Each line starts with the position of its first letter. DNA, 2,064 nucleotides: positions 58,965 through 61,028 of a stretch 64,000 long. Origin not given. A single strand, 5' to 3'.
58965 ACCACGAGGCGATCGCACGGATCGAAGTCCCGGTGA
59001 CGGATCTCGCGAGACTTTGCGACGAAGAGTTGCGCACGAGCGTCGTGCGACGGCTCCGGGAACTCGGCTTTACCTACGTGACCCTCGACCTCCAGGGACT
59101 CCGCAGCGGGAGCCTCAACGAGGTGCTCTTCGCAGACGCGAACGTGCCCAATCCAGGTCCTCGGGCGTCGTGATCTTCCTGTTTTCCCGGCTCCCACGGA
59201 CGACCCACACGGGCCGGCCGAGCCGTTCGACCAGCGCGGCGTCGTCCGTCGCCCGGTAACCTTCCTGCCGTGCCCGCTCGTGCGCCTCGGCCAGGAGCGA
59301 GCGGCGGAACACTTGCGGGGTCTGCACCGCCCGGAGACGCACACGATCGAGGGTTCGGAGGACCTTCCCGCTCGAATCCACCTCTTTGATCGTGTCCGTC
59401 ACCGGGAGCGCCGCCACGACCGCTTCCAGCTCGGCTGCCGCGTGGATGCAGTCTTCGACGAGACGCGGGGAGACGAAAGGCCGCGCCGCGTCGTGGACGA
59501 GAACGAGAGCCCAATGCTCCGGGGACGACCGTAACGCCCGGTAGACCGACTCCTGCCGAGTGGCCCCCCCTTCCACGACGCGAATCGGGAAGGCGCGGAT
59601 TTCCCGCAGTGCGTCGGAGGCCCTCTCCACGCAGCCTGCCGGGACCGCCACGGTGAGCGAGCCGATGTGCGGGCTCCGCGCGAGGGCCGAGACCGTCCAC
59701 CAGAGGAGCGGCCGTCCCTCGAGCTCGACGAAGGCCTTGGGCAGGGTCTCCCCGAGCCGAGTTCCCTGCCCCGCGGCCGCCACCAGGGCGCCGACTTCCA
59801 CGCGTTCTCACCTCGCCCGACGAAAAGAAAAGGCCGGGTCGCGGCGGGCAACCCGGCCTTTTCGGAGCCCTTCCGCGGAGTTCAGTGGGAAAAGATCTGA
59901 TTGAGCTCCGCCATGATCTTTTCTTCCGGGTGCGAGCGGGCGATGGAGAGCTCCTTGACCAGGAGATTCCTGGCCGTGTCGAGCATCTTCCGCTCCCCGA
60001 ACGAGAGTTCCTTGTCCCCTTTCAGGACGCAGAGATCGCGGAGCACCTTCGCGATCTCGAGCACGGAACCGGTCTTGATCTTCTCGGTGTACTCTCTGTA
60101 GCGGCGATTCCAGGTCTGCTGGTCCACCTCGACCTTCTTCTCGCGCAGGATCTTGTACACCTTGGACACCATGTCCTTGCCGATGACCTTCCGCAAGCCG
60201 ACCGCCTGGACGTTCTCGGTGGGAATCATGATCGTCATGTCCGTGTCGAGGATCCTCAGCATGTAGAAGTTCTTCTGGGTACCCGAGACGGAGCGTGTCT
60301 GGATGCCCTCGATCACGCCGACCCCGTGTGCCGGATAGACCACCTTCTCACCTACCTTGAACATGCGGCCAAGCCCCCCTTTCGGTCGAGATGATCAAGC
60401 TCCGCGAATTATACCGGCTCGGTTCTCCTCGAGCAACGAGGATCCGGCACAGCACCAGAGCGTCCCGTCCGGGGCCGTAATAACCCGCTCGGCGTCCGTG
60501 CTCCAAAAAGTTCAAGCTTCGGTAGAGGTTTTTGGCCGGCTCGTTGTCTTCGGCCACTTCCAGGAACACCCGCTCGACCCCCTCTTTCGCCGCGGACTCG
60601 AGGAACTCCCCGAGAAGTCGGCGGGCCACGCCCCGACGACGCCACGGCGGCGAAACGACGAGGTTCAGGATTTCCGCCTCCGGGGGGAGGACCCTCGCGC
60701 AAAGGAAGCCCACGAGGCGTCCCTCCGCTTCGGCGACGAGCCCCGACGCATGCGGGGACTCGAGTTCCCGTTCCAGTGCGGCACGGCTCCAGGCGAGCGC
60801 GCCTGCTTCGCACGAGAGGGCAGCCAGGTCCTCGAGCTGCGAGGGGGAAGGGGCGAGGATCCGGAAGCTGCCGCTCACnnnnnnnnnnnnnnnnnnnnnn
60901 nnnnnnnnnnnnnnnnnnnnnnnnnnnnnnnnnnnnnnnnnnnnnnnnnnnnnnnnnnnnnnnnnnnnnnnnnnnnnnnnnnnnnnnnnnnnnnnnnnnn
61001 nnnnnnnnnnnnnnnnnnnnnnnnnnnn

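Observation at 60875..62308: Two-cluster ferredoxin fused to a transmembrane segment and an unknown C-terminal domain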

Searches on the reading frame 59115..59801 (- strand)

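Call 4: search_protein_families(library=pfam, proteins=[window:59115-59801:-], max_evalue=0.1)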
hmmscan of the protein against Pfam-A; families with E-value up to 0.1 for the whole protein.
window:59115-59801:- (228 aa): 3 families
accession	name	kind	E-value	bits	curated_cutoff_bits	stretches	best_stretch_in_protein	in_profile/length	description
PF01128.25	IspD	-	1.7e-66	224.6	27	1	4-224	2-220/221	2-C-methyl-D-erythritol 4-phosphate cytidylyltransferase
PF12804.13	NTP_transf_3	-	7.1e-14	52.7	27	1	5-184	1-152/160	MobA-like NTP transferase domain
PF02348.25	CTP_transf_3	-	0.038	14.2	22.6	1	22-152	16-146/217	Cytidylyltransferase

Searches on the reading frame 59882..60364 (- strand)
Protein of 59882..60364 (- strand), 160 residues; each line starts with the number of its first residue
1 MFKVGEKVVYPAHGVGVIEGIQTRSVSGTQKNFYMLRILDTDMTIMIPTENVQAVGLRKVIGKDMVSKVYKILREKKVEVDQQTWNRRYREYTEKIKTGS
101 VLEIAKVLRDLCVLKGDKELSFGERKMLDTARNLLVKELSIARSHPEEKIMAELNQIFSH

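Call 4: search_protein_families(library=pfam, proteins=[window:59882-60364:-], max_evalue=0.1)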
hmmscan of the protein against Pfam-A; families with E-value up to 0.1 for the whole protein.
window:59882-60364:- (160 aa): 4 families
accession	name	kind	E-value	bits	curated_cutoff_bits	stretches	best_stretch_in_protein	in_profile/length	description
PF21095.3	CarD_C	-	6.1e-31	106.7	23.1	1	68-154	1-86/87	CarD, C-terminal domain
PF02559.22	CarD_TRCF_RID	-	2.3e-19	69.7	23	1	2-61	1-57/57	CarD-like/TRCF RID domain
PF00183.23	HSP90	-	0.007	15.8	24.4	1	42-101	187-244/518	Hsp90 protein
PF04746.17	DUF575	-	0.086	13.5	25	0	48-84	51-87/101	Protein of unknown function (DUF575)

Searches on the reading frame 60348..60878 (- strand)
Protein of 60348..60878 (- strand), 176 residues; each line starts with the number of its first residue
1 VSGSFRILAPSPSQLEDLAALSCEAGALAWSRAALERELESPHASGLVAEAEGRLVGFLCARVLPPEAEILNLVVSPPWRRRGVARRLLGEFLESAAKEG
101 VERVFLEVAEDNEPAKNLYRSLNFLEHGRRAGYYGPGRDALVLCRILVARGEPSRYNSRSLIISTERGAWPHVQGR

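Call 4: search_protein_families(library=pfam, proteins=[window:60348-60878:-], max_evalue=0.1)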
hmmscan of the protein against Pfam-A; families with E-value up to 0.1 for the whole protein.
window:60348-60878:- (176 aa): 12 families
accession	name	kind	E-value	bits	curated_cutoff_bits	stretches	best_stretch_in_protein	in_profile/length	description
PF00583.31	Acetyltransf_1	-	6.9e-22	78.4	20.7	1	23-124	9-116/116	Acetyltransferase (GNAT) family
PF13508.13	Acetyltransf_7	-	2.2e-13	50.8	27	1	45-124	4-82/84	Acetyltransferase (GNAT) domain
PF13673.13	Acetyltransf_10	-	1.1e-10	42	23.6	1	31-129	18-112/128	Acetyltransferase (GNAT) domain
PF08445.16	FR47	-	2.1e-07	31.3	22.1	1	46-126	3-79/86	FR47-like protein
PF24553.2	Rv0428c_C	-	7.5e-05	22.9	27.2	1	73-130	165-221/224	Probable histone acetyltransferase Rv0428c C-terminal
PF13302.13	Acetyltransf_3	-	0.0011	20.1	25.4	1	46-124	55-137/138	Acetyltransferase (GNAT) domain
PF13527.13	Acetyltransf_9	-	0.0075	16.7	25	1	70-108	75-113/127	Acetyltransferase (GNAT) domain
PF13523.12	Acetyltransf_8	-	0.015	15.4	27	0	74-126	85-139/145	Acetyltransferase (GNAT) domain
PF18014.7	Acetyltransf_18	-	0.018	15.2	22.7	1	33-126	15-101/124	Acetyltransferase (GNAT) domain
PF14542.12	Acetyltransf_CG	-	0.029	14.9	30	1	69-101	26-58/80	GCN5-related N-acetyl-transferase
PF13480.13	Acetyltransf_6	-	0.031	14.9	22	1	30-104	58-132/143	Acetyltransferase (GNAT) domain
PF17013.11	Acetyltransf_15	-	0.079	12.8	35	0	69-98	74-103/210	Putative acetyl-transferase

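Call 52: search_protein_families(library=ncbifam, proteins=[window:60348-60878:-], max_evalue=0.001)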
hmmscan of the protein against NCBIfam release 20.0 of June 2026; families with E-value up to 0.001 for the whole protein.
window:60348-60878:- (176 aa): 15 families
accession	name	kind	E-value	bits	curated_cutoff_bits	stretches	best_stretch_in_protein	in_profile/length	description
TIGR01575.1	rimI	equivalog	9.6e-26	90.5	86.4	1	19-142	6-131/132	ribosomal protein S18-alanine N-acetyltransferase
NF007025.1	PRK09491.1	equivalog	9.7e-17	61.3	173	1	12-135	8-130/145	ribosomal protein S18-alanine N-acetyltransferase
NF049894.1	CG3035_N_ac_Glu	equivalog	2.6e-09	36.7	280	1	74-130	239-295/300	N-acetylglutamate synthase, CG3035 family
NF002959.0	PRK03624.1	equivalog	1.4e-08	34.5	124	1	33-126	38-131/147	GNAT family acetyltransferase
NF033083.0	AAC_3_I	equivalog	3.9e-08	33.6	200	1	33-124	37-134/145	AAC(3)-I family aminoglycoside N-acetyltransferase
TIGR03448.1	mycothiol_MshD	equivalog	8.9e-08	31.8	163.1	1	48-130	205-291/294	mycothiol synthase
NF053587.1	SpmdActasePaiA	equivalog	3.2e-06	27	250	1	69-138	92-161/172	spermidine/spermine N(1)-acetyltransferase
NF005840.0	PRK07757.1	equivalog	4.9e-06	26.5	154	1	47-105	45-104/153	N-acetyltransferase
TIGR02406.1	ectoine_EctA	equivalog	2.2e-05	24.6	120.6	1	44-123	39-122/157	diaminobutyrate acetyltransferase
NF041716.1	HxA_phane_GNAT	equivalog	3.4e-05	23.8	250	1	42-128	50-144/152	cyclophane-containing RiPP N-acetyltransferase HaaN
NF040501.1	resist_ArsN2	equivalog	3.6e-05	23.4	125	1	38-106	18-87/133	arsenic resistance N-acetyltransferase ArsN2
NF040503.1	resist_ArsN1a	equivalog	4.5e-05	23.2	170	1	73-128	82-137/159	arsinothricin resistance N-acetyltransferase ArsN1 family A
NF007527.0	PRK10140.1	equivalog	5.8e-05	23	236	1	36-128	43-140/162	N-acetyltransferase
NF005921.0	PRK07922.1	equivalog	0.00016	21.4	180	1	48-106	50-110/170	amino-acid N-acetyltransferase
NF000487.1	stat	exception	0.00051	19.6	420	1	51-131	86-168/189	streptothricin N-acetyltransferase STAT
